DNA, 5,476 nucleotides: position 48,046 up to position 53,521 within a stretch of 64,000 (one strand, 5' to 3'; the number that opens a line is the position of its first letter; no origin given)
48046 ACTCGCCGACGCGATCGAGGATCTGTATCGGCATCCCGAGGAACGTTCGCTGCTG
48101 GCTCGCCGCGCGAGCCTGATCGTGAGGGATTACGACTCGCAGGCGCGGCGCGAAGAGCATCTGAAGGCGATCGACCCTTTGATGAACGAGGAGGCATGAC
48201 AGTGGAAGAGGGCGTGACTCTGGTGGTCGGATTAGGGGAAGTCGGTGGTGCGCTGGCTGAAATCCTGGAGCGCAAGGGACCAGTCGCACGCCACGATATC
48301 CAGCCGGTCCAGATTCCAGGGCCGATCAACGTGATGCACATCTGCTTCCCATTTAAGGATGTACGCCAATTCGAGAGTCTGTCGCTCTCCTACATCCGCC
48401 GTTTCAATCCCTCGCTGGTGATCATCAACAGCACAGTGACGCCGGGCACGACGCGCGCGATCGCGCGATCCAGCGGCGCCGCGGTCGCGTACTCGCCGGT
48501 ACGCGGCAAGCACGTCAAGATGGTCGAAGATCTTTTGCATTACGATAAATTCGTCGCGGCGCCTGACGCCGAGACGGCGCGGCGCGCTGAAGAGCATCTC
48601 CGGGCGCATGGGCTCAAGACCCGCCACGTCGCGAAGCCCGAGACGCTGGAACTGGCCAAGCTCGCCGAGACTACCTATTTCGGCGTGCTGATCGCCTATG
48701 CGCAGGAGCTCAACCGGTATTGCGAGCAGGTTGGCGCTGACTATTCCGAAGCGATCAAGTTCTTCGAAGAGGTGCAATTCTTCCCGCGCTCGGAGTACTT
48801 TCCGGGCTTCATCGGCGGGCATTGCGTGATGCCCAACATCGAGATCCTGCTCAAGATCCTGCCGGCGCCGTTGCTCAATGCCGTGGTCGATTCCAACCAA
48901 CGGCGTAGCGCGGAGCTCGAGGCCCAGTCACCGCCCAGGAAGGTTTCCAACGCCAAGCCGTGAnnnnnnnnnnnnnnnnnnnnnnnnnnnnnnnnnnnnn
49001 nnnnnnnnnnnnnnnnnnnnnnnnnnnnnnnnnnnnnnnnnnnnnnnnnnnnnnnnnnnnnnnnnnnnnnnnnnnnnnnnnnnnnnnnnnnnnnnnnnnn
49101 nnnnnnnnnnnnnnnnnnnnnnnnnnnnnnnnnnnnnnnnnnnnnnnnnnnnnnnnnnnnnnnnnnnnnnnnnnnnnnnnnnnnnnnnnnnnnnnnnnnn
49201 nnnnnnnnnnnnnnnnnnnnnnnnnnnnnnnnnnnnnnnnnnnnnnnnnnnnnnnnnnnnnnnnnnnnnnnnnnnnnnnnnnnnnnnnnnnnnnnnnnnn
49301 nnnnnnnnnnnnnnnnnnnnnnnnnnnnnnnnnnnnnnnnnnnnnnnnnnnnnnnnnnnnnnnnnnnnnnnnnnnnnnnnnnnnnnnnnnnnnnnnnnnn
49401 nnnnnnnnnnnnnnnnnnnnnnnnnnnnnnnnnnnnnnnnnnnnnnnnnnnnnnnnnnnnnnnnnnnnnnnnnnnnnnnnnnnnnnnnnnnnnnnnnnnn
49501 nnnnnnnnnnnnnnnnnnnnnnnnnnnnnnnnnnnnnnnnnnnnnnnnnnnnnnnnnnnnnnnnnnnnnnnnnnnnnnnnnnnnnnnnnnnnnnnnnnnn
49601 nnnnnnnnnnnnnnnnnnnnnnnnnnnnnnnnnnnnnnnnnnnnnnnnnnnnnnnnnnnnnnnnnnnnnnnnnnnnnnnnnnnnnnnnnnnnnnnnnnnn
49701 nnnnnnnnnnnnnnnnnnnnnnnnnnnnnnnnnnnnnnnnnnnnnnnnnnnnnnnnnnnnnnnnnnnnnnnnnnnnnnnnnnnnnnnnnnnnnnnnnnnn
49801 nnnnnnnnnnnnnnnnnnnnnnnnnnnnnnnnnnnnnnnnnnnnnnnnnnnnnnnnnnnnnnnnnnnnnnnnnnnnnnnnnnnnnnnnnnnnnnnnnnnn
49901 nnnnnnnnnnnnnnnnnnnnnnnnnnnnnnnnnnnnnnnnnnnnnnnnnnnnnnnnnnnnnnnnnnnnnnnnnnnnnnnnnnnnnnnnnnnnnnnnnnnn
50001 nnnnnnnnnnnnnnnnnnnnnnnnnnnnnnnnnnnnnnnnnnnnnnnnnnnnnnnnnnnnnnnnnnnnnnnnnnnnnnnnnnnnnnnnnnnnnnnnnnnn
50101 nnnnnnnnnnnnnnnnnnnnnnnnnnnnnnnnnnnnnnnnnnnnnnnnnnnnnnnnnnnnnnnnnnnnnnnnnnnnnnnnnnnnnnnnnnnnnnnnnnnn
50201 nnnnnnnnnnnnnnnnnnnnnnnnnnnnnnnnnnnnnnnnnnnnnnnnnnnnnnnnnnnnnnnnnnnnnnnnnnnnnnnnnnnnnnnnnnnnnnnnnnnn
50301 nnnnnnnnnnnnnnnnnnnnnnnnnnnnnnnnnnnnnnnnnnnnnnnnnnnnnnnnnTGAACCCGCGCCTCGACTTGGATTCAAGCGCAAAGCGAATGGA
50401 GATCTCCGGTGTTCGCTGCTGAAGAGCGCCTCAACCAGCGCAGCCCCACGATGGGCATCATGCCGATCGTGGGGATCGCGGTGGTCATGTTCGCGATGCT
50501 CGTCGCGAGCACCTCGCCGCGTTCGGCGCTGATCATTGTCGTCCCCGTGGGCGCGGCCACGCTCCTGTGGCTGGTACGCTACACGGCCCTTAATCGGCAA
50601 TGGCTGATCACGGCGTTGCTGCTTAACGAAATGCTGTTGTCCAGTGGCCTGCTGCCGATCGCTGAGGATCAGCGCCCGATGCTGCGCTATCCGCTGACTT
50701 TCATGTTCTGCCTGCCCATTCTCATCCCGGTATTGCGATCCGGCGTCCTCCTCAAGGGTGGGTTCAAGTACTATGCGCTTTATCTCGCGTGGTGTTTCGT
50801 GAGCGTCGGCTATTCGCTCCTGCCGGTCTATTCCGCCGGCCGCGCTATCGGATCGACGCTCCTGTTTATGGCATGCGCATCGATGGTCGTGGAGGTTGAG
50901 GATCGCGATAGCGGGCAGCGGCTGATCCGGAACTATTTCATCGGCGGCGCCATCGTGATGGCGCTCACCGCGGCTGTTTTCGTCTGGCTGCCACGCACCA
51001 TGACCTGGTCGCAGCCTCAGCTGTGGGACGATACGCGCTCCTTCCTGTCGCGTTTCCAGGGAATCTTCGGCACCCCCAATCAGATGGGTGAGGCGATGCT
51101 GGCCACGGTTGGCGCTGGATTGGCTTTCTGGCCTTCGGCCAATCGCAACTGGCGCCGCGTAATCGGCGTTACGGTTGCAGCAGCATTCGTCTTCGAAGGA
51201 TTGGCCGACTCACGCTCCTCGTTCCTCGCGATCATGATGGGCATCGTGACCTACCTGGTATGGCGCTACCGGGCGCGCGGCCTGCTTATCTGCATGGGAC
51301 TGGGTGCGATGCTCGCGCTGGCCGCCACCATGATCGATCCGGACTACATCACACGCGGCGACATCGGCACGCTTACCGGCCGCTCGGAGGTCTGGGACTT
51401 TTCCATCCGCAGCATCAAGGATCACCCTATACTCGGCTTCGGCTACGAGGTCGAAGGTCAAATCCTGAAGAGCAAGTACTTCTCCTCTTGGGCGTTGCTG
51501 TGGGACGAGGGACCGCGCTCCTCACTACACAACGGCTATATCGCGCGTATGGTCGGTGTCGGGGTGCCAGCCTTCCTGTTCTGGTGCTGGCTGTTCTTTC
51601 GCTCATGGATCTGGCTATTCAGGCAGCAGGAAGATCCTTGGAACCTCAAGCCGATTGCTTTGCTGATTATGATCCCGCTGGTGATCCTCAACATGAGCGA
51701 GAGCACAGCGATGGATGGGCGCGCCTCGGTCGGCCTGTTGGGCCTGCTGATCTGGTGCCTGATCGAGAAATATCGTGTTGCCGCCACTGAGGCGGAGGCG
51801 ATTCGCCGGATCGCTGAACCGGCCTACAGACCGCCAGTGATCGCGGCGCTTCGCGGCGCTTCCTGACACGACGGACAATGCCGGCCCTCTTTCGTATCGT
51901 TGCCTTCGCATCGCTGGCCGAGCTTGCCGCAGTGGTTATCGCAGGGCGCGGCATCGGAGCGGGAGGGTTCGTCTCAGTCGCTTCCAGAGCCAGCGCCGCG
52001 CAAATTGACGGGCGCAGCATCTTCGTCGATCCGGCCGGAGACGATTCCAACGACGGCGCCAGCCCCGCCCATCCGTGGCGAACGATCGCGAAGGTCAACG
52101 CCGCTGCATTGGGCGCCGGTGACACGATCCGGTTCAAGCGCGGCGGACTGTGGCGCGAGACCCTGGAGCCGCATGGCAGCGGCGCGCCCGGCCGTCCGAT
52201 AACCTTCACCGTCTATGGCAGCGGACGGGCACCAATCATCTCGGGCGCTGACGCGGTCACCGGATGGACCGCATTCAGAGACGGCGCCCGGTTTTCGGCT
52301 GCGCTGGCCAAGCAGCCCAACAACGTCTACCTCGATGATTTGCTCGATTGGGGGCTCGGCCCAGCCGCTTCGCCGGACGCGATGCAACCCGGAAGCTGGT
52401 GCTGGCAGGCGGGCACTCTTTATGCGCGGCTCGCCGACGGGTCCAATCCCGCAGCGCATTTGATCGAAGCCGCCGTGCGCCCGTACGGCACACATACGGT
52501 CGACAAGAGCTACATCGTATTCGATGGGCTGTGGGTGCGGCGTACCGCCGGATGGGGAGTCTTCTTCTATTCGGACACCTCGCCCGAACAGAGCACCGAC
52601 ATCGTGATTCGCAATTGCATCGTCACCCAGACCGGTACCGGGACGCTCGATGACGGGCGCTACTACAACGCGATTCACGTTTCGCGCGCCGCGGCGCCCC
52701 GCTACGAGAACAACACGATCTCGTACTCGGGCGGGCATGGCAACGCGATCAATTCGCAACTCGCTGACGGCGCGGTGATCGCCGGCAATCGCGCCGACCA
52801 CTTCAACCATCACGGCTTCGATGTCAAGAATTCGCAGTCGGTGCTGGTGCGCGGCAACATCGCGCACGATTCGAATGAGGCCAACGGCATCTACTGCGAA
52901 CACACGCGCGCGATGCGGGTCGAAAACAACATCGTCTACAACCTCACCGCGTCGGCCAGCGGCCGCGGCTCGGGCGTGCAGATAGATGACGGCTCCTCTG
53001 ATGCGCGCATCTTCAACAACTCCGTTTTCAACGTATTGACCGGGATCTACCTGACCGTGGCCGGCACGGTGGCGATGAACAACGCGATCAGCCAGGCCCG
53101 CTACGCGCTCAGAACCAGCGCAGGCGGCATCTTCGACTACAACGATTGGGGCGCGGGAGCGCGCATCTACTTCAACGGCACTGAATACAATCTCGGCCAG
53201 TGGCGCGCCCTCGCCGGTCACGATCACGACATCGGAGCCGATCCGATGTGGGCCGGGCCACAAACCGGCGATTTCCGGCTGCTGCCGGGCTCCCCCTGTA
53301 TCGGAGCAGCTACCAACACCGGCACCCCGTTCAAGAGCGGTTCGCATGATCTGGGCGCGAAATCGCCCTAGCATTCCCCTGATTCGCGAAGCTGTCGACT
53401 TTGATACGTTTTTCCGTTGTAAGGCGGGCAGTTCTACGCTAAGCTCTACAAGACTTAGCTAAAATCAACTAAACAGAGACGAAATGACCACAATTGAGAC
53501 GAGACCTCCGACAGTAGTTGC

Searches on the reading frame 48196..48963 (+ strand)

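Call 11: search_protein_families(library=pfam, proteins=[window:48196-48963:+], max_evalue=0.001)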
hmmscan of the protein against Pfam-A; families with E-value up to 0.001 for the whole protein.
window:48196-48963:+ (255 aa): 1 family
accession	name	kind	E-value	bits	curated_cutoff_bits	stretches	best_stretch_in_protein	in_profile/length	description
PF00984.24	UDPG_MGDP_dh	-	1.2e-11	45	25.4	1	151-235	3-93/94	UDP-glucose/GDP-mannose dehydrogenase family, central domain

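Call 49: search_protein_families(library=ncbifam, proteins=[window:48196-48963:+], max_evalue=0.001)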
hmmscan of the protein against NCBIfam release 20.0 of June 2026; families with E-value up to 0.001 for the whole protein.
window:48196-48963:+ (255 aa): 4 families
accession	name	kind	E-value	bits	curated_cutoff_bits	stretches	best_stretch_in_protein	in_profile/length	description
TIGR03026.1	NDP-sugDHase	subfamily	1.1e-23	83.7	189.8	1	72-240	113-299/413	nucleotide sugar dehydrogenase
NF040825.1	UDPMaNacDH_Arch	equivalog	7.2e-10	38.3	750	1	73-218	112-266/418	UDP-N-acetyl-D-mannosamine dehydrogenase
NF008286.0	PRK11064.1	equivalog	2.4e-08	33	459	1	92-212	149-268/420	UDP-N-acetyl-D-mannosamine dehydrogenase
NF011631.0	PRK15057.1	equivalog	8.3e-08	31.7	757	1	69-238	106-284/388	UDP-glucose 6-dehydrogenase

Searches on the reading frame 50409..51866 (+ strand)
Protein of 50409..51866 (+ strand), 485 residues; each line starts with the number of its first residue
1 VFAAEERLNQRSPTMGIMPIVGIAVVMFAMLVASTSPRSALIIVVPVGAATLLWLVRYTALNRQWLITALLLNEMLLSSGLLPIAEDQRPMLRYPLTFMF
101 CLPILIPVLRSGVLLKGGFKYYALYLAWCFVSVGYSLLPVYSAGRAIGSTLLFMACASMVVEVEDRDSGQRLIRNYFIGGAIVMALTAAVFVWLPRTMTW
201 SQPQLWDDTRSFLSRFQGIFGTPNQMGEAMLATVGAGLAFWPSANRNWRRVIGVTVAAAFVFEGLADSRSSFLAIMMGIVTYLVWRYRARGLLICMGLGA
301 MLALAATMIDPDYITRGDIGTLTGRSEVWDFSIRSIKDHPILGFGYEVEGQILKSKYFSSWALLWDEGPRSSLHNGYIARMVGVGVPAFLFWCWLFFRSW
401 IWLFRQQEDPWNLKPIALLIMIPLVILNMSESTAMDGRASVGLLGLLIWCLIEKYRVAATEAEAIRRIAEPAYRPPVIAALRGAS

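Call 11: search_protein_families(library=pfam, proteins=[window:50409-51866:+], max_evalue=0.001)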
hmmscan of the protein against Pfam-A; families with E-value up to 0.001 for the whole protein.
window:50409-51866:+ (485 aa): 1 family
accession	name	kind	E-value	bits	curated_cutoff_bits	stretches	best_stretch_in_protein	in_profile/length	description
PF04932.20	Wzy_C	-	5.8e-16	59.1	31.7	1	257-393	4-149/149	O-Antigen ligase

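Call 49: search_protein_families(library=ncbifam, proteins=[window:50409-51866:+], max_evalue=0.001)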
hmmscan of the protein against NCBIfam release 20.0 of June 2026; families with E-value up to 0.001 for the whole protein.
window:50409-51866:+ (485 aa): 0 families

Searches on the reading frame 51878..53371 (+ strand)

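Call 11: search_protein_families(library=pfam, proteins=[window:51878-53371:+], max_evalue=0.001)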
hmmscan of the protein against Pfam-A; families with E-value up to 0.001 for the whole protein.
window:51878-53371:+ (497 aa): 3 families
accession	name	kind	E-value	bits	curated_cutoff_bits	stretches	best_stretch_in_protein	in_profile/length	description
PF13229.12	Beta_helix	-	1.7e-13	50.9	25.9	1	265-407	2-137/158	Right handed beta helix region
PF05048.19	NosD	-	1.6e-06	28.2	23.6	1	257-413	14-156/212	Periplasmic copper-binding protein (NosD)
PF17161.10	DUF5123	-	0.0008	21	35.1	0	394-471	23-101/113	Domain of unknown function (DUF5123)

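Call 49: search_protein_families(library=ncbifam, proteins=[window:51878-53371:+], max_evalue=0.001)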
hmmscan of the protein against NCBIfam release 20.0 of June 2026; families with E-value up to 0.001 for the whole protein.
window:51878-53371:+ (497 aa): 2 families
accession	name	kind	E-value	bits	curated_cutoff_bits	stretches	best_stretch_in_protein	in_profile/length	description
NF047897.1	LctobiosidLnbX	equivalog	2e-07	29.3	2500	1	36-122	34-127/1498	lacto-N-biosidase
TIGR03804.1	para_beta_helix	repeat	6.4e-06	25.8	19.45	0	372-405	6-40/44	parallel beta-helix repeat protein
